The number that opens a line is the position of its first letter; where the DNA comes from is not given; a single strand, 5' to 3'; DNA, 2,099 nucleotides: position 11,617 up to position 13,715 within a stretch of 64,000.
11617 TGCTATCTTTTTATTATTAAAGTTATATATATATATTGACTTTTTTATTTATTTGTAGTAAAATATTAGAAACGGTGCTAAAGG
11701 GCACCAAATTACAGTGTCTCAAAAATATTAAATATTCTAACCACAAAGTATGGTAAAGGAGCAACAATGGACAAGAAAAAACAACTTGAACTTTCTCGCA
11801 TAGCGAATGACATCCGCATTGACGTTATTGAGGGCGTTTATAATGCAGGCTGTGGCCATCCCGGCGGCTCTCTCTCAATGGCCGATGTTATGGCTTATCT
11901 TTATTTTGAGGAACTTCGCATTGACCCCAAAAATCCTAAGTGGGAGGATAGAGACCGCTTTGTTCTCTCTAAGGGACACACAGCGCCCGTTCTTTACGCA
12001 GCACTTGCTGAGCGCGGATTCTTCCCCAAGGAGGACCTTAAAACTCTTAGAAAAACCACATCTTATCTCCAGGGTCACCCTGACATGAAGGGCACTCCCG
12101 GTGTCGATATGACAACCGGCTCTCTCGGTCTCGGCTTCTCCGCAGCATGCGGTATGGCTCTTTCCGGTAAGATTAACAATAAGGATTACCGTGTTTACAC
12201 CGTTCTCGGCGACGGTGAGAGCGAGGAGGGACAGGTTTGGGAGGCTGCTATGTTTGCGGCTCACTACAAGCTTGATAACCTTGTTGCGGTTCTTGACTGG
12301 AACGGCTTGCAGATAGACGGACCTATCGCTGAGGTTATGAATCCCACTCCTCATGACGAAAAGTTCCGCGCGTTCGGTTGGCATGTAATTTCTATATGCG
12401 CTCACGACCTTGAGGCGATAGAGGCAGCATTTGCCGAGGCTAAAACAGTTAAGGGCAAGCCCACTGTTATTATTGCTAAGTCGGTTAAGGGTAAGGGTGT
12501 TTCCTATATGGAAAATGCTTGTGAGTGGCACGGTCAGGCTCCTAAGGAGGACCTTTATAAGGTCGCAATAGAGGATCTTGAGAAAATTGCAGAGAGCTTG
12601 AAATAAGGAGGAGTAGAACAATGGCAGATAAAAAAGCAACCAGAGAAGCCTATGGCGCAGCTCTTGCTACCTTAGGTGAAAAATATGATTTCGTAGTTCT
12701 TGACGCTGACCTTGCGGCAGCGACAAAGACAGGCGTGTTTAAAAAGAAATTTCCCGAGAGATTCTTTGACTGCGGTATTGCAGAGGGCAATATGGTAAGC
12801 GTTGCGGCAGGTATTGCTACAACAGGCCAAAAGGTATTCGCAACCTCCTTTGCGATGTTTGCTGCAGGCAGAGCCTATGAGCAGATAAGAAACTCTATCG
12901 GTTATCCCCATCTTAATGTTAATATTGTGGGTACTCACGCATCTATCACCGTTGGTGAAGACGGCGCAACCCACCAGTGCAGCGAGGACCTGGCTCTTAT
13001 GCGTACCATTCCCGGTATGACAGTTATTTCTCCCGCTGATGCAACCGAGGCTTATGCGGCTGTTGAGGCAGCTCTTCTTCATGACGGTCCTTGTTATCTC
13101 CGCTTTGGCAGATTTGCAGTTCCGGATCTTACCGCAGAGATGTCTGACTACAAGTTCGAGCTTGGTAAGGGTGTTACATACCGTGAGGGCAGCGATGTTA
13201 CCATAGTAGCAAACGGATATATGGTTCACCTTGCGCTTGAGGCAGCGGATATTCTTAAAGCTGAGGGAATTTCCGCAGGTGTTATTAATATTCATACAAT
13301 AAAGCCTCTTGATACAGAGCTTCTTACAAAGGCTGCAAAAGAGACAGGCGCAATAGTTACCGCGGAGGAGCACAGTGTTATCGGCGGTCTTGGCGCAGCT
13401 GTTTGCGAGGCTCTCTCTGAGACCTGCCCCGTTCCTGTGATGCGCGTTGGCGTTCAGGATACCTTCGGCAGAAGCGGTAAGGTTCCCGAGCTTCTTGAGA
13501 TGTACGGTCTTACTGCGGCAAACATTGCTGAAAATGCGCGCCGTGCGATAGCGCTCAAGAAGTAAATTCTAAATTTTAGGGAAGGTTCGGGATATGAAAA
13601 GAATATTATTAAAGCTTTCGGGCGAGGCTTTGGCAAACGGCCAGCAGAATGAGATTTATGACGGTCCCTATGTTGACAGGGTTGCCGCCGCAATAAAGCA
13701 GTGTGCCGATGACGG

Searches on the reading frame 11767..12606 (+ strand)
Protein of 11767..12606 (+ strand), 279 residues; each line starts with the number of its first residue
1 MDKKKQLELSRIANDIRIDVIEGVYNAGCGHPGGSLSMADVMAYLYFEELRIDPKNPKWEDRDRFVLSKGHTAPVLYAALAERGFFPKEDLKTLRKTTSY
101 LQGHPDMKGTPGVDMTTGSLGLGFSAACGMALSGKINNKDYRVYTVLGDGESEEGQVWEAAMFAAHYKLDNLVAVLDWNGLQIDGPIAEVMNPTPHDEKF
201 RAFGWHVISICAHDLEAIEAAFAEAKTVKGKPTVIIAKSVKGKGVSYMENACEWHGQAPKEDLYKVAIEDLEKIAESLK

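Call 83: search_protein_families(library=pfam, proteins=[window:11767-12606:+], max_evalue=0.00001)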
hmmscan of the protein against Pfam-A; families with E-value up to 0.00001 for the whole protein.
window:11767-12606:+ (279 aa): 4 families
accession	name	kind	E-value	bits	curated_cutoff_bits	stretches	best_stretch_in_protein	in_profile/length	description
PF00456.26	Transketolase_N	-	1.7e-62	211.8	22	1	11-262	4-266/334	Transketolase, thiamine diphosphate binding domain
PF13292.11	DXP_synthase_N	-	5e-10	39.5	21.2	1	5-188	14-180/274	1-deoxy-D-xylulose-5-phosphate synthase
PF00676.26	E1_dh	-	8.3e-10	38.5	22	1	111-227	92-209/300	Dehydrogenase E1 component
PF09364.15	XFP_N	-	3.7e-09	36.3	23.7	1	88-225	108-247/364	XFP N-terminal domain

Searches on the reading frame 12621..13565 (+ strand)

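Call 83: search_protein_families(library=pfam, proteins=[window:12621-13565:+], max_evalue=0.00001)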
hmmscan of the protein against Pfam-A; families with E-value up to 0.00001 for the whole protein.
window:12621-13565:+ (314 aa): 4 families
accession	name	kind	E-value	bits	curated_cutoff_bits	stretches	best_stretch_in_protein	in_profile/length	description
PF02779.29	Transket_pyr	-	5.9e-44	150.2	27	1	4-165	2-170/174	Transketolase, pyrimidine binding domain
PF02780.25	Transketolase_C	-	1.8e-37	128.5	25.9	1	182-302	1-124/124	Transketolase, C-terminal domain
PF22613.1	Transketolase_C_1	-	2.1e-07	31.6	27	1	190-298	11-113/113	Transketolase-like TK C-terminal domain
PF17147.9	PFOR_II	-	8.4e-07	29.7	27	1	192-264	2-74/102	Pyruvate:ferredoxin oxidoreductase core domain II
